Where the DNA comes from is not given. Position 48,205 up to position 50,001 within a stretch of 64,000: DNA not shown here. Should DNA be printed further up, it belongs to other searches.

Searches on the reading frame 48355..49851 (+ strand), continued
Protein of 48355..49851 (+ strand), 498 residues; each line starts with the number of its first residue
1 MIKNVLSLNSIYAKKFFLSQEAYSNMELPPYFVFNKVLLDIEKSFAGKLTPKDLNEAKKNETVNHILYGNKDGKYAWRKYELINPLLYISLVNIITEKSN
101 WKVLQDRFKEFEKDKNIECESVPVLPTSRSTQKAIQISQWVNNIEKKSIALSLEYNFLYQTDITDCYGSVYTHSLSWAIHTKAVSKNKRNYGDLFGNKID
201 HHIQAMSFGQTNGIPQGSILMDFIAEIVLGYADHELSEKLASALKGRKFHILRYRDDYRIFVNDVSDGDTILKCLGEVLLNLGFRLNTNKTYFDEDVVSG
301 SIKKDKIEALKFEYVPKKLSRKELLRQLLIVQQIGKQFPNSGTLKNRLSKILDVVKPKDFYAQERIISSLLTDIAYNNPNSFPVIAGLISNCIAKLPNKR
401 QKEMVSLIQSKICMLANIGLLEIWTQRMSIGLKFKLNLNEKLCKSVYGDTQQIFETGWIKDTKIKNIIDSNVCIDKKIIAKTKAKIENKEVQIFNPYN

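Call 50: search_solved_structures(query=window:48355-49851:+, max_evalue=0.001, show_alignments=1)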
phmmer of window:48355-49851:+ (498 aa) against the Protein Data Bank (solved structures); distinct sequences matched with E-value up to 0.001: 11.
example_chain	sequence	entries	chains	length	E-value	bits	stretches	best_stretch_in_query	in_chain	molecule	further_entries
7r08_A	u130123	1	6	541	3.5e-73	250.5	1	2-445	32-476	Reverse transcriptase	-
9wy8_A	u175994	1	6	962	3e-18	69.3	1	52-390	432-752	Maltose/maltodextrin-binding periplasmic protein,Reverse transcriptase domain-containing p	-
26cz_A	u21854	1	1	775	3e-16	62.7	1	153-307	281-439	Small ubiquitin-related modifier,RNA-directed DNA polymerase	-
9z6y_H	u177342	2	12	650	8.4e-15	58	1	149-290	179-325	Drt3b reverse transcriptase protein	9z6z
21ou_A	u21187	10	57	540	4.8e-09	39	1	156-393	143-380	Reverse transcriptase domain-containing protein | UG15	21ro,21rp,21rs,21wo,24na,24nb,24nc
9vdo_A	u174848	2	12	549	4.9e-09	38.9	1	156-393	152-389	Reverse transcriptase domain-containing protein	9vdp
9ltm_A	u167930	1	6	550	5e-09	38.9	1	156-393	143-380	Reverse transcriptase domain-containing protein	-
7r06_A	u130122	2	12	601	6.5e-09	38.5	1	160-327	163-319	AbiK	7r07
7z0z_A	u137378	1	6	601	6.5e-09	38.5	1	160-327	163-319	AbiK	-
9vdv_A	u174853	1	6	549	6.3e-07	32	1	156-393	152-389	Reverse transcriptase domain-containing protein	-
9luj_A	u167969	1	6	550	6.4e-07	32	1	156-393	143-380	Reverse transcriptase domain-containing protein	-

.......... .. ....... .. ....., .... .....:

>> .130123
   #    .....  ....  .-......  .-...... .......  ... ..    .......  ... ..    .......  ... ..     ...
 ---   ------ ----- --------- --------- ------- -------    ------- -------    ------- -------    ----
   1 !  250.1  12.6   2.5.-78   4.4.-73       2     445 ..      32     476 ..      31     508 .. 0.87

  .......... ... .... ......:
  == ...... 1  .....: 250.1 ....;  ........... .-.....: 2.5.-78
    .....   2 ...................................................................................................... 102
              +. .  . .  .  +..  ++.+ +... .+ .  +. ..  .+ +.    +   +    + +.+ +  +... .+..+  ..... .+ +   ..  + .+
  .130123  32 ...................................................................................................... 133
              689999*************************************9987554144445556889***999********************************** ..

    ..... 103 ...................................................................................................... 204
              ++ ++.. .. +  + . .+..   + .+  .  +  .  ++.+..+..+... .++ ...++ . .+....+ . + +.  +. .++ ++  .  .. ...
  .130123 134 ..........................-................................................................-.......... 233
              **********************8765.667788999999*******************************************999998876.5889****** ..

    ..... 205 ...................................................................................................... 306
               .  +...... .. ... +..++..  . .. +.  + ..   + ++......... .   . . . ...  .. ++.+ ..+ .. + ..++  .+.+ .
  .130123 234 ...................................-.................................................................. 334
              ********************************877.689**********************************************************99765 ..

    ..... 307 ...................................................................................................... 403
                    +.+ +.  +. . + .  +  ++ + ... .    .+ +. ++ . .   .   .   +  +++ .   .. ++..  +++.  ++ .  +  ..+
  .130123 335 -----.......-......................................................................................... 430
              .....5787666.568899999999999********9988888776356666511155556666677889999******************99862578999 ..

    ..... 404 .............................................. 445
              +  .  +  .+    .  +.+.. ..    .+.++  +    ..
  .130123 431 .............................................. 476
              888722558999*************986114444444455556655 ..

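Call 55: search_protein_families(library=ncbifam, proteins=[window:48355-49851:+, L155:5188-5928:+, L156:10338-11012:+], max_evalue=0.001)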
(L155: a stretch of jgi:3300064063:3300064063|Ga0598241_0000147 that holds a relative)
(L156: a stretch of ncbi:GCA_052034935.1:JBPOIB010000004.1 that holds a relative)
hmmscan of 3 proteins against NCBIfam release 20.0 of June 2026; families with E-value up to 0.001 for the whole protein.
window:48355-49851:+ (498 aa): 5 families
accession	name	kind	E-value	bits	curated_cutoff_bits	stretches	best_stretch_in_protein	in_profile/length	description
NF041749.1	Drt4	equivalog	3.2e-35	122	450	1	16-412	12-387/489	antiviral reverse transcriptase Drt4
NF041748.1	Drt3b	equivalog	3.9e-31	108.4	350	1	153-318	171-341/647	antiviral reverse transcriptase Drt3b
TIGR04416.1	group_II_RT_mat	equivalog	1.3e-12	47.5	300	1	151-358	118-302/353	group II intron reverse transcriptase/maturase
NF041750.1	Drt5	equivalog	1.1e-06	27.9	550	1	133-312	104-267/484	antiviral reverse transcriptase Drt5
NF041746.1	Drt2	equivalog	0.0002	20.7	390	1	193-314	203-321/416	antiviral reverse transcriptase Drt2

L155:5188-5928:+ (246 aa): 1 family
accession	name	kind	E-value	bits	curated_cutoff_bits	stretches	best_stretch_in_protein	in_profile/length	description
NF047741.1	antiphage_MADS6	equivalog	2.2e-06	26.5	460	1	85-239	14-177/612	methylation-associated defense system protein kinase MAD6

L156:10338-11012:+ (224 aa): 4 families
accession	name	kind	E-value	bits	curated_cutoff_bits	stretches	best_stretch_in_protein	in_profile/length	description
NF007615.0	PRK10263.1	equivalog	2.4e-25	88.5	1566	2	12-82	1013-1083/1355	DNA translocase FtsK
TIGR03928.1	T7_EssCb_Firm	equivalog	5.4e-19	67.4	778.4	2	12-65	472-526/1296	type VII secretion protein EssC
TIGR03924.1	T7SS_EccC_a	equivalog_domain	1e-18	67.5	509.15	2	78-196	543-659/673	type VII secretion protein EccCa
TIGR03925.1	T7SS_EccC_b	equivalog_domain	2e-13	49.5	346.55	2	10-81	362-431/564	type VII secretion protein EccCb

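Call 64: search_protein_families(library=pfam, proteins=[L155:1-2886:+, L158:9775-10515:+, L164:7399-7908:+, L160:2765-3100:+, L162:4775-5062:+], max_evalue=0.01)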
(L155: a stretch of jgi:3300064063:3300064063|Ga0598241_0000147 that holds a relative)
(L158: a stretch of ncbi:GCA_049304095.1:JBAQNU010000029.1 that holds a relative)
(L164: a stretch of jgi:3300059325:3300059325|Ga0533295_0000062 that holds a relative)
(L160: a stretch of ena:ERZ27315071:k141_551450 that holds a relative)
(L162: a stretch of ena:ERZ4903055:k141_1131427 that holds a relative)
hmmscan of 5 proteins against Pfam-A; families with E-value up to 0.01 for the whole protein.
L155:1-2886:+ (961 aa): 5 families
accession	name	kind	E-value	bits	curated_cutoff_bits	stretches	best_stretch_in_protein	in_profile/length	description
PF18135.7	Type_ISP_C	-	6.5e-69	233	25.9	1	630-954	1-341/342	Type ISP C-terminal specificity domain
PF02384.22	N6_Mtase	-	6.8e-10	39.2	20.4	1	238-311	3-77/311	N-6 DNA Methylase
PF07669.17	Eco57I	-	2.9e-09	37.7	25.3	1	429-529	68-165/171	Eco57I restriction-modification methylase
PF20473.4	MmeI_Mtase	-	0.00086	19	27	0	301-519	6-217/259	MmeI, DNA-methyltransferase domain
PF01170.24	UPF0020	-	0.0042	17.2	22.3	0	298-467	12-153/197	RMKL-like, methyltransferase domain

L158:9775-10515:+ (246 aa): 0 families

L164:7399-7908:+ (169 aa): 0 families

L160:2765-3100:+ (111 aa): 0 families

L162:4775-5062:+ (95 aa): 1 family
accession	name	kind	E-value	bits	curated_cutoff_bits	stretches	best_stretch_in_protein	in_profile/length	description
PF18625.7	EspB_PE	-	0.0033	18.3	29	0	29-67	26-64/77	ESX-1 secreted protein B PE domain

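Call 80: find_related_loci(query=A7, collection=viral_contigs, flank=6000)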
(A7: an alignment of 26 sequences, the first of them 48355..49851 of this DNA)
Query A7 (498 aa) in viral_contigs; peptide patterns used: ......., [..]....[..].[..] (x = any residue, [..] = any of these).
38 stretches matched a pattern; 4 encode a relative of the query (tblastn E <= 1e-3); 4 distinct loci.
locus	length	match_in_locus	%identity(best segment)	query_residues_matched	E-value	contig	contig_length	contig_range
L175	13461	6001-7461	43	3-494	6e-130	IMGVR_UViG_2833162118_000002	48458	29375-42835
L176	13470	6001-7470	41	3-494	5e-114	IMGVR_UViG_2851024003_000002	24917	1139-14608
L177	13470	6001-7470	41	3-494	8e-114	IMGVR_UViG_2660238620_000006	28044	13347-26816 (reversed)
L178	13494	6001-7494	35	3-494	3e-90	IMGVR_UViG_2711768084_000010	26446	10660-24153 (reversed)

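Call 84: search_protein_families(library=phrogs, proteins=[window:48355-49851:+], max_evalue=0.01)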
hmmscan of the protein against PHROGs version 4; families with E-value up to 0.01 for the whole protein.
window:48355-49851:+ (498 aa): 3 families
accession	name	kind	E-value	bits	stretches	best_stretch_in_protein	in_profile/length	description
phrog_12132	-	unknown function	1.8e-74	252.6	1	3-450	2-449/514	-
phrog_31300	-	unknown function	6.7e-17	62.5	1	152-297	12-153/490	-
phrog_1423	-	DNA, RNA and nucleotide metabolism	1.1e-08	34.8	1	129-291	208-357/1040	Reverse transcriptase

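Call 90: search_dna_similar(query=window:48355-49851:+, collection=phages, mode=protein, max_rows=12)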
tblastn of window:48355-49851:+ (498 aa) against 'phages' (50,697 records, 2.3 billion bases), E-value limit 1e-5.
Records with a match: 7; places in all: 7; records where one place covers at least 80% of the query: 6.
Best place of each record, by identity: <60% 7.
By first word of the organism name: Enterobacteria 2; Escherichia 2; Listeria 2; Bacteriophage 1.
By host as written in the record: Escherichia coli DE048 2; Listeria monocytogenes 2; Escherichia coli ECOR30 1; Escherichia coli ECOR58 1; - 1.
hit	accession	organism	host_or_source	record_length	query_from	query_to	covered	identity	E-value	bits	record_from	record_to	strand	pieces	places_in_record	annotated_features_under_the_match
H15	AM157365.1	Enterobacteria phage P2-EC30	Escherichia coli ECOR30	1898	1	460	92%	33.8%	1e-68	236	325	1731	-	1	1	reverse transcriptase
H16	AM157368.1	Enterobacteria phage P2-EC58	Escherichia coli ECOR58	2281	1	446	90%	32.7%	5e-67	234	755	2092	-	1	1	putative reverse transcriptase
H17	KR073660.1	Escherichia phage pro147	Escherichia coli DE048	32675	1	446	90%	32.7%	4e-65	234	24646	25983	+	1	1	hypothetical protein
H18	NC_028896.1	Escherichia phage pro147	Escherichia coli DE048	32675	1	446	90%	32.7%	4e-65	234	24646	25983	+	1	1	RNA-directed DNA polymerase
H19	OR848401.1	Listeria phage LM 4-14-1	Listeria monocytogenes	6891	4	461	92%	29.0%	5e-52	196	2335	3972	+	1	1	record has no annotation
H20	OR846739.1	Listeria phage LM 4-11-1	Listeria monocytogenes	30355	4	461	92%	29.0%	6e-52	196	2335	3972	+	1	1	record has no annotation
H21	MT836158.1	Bacteriophage sp.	human fecal samples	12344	149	292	29%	27.2%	2e-6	57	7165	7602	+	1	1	record has no annotation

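Call 91: get_annotated_region(hit=H18, flank=4000)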
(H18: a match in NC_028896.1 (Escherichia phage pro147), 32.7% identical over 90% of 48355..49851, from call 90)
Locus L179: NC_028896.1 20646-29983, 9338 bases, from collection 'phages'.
description: Escherichia phage pro147, complete genome.
organism: Escherichia phage pro147 (NCBI taxid 1649239)
taxonomy: Viruses; Duplodnaviria; Heunggongvirae; Uroviricota; Caudoviricetes; Peduoviridae; Peduovirus; Peduovirus pro147
host: Escherichia coli DE048; source: -; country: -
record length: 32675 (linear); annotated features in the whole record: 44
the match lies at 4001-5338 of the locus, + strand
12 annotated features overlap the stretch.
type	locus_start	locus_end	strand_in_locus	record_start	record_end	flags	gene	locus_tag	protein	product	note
CDS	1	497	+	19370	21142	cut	-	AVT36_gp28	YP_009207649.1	terminase large subunit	ORF28; ATPase subunit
CDS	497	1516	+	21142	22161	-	-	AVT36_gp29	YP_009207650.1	portal protein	ORF29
CDS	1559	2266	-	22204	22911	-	-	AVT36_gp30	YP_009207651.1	retron Ec48 family effector membrane protein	ORF30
CDS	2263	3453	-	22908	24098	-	-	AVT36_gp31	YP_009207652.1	polymerase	ORF31; reverse transcriptase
CDS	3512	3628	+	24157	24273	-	-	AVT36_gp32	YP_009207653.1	hypothetical protein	ORF32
CDS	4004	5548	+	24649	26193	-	-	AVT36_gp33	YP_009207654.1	RNA-directed DNA polymerase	ORF33; Sll1503 protein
CDS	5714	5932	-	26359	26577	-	-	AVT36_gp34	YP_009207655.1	hypothetical protein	ORF34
CDS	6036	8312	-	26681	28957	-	-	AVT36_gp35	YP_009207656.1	nicking at origin of replication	ORF35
CDS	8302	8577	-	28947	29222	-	-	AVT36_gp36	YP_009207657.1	DUF5405 family protein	ORF36; FIG00639324: hypothetical protein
CDS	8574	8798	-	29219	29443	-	-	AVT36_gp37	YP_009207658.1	DksA-like zinc-finger protein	ORF37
CDS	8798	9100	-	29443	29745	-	-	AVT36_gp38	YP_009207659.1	replication initiation protein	ORF38; FIG00640077: hypothetical protein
CDS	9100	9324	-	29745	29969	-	-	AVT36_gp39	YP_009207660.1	DUF2732 family protein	ORF39; FIG00638705: hypothetical protein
